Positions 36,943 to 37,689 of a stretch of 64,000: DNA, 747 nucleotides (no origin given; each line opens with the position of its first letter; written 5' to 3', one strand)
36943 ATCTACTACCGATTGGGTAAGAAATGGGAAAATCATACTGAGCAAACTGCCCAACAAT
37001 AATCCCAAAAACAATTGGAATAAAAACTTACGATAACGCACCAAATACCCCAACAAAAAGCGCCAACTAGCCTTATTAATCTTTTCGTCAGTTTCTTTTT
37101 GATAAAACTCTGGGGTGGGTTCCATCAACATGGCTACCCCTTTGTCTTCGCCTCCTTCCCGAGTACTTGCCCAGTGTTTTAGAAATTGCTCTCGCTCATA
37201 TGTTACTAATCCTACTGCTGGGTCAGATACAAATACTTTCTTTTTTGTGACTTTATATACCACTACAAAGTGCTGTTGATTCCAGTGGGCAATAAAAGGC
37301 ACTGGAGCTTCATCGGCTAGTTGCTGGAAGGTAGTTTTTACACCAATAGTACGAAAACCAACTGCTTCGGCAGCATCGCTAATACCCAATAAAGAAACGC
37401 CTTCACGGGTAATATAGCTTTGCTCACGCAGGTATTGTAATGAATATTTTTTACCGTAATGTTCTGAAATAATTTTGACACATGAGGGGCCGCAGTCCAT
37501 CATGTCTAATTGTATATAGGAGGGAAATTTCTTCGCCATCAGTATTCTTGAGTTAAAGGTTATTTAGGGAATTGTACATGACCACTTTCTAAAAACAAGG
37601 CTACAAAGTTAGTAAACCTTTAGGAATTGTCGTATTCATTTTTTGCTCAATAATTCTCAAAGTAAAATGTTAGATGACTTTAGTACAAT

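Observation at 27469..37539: Compact class I lanthipeptide gene cluster with unsplit LanB, LanC, a double-glycine precursor and a C39-ABC exporter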

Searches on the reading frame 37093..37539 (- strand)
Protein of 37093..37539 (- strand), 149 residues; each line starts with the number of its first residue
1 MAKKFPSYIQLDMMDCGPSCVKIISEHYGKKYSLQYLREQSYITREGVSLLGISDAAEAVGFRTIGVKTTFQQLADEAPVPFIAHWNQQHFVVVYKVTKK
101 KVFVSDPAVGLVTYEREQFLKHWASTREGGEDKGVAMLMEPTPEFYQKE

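Call 59: search_solved_structures(query=window:37093-37539:-, show_alignments=3, max_evalue=0.00001)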
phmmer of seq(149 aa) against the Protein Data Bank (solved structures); distinct sequences matched with E-value up to 0.00001: 12.
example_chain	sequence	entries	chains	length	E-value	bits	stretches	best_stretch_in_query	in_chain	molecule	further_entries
3k8u_A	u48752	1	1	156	1.1e-18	70.8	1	9-125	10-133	Putative ABC transporter, ATP-binding protein ComA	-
5xe8_A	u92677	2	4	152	1.3e-18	70.5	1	9-125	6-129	Putative ABC transporter, ATP-binding protein ComA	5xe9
7n87_A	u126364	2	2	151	4.6e-18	68.7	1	3-124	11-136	ABC-type bacteriocin transporter | Peptidase C39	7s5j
4ry2_A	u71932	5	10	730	6.3e-18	68.3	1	3-124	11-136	ABC-type bacteriocin transporter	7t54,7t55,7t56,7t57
4s0f_A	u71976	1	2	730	6.3e-18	68.3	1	3-124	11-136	ABC-type bacteriocin transporter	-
8vp3_A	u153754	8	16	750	6.6e-18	68.2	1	3-124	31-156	ABC-type bacteriocin transporter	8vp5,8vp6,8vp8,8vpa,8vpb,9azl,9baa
6v9z_A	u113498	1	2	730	1.2e-16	64.1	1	3-124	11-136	ABC-type bacteriocin transporter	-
8vp9_A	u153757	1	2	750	7.2e-16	61.6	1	3-124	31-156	ABC-type bacteriocin transporter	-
6mpz_A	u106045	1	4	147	9.9e-15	57.9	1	4-122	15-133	Double Glycine Motif Protease domain from AMS/PCAT Transporter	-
8hf7_A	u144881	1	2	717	8.2e-14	54.9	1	10-136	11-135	Competence factor transporting ATP-binding protein/permease ComA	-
8hf4_A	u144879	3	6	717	8.2e-14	54.9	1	10-136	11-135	Transport/processing ATP-binding protein ComA | Competence factor transporting ATP-binding protein/permease ComA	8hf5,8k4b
8hf6_A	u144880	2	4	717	8.2e-14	54.9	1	10-136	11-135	Competence factor transporting ATP-binding protein/permease ComA | Transport/processing ATP-binding protein ComA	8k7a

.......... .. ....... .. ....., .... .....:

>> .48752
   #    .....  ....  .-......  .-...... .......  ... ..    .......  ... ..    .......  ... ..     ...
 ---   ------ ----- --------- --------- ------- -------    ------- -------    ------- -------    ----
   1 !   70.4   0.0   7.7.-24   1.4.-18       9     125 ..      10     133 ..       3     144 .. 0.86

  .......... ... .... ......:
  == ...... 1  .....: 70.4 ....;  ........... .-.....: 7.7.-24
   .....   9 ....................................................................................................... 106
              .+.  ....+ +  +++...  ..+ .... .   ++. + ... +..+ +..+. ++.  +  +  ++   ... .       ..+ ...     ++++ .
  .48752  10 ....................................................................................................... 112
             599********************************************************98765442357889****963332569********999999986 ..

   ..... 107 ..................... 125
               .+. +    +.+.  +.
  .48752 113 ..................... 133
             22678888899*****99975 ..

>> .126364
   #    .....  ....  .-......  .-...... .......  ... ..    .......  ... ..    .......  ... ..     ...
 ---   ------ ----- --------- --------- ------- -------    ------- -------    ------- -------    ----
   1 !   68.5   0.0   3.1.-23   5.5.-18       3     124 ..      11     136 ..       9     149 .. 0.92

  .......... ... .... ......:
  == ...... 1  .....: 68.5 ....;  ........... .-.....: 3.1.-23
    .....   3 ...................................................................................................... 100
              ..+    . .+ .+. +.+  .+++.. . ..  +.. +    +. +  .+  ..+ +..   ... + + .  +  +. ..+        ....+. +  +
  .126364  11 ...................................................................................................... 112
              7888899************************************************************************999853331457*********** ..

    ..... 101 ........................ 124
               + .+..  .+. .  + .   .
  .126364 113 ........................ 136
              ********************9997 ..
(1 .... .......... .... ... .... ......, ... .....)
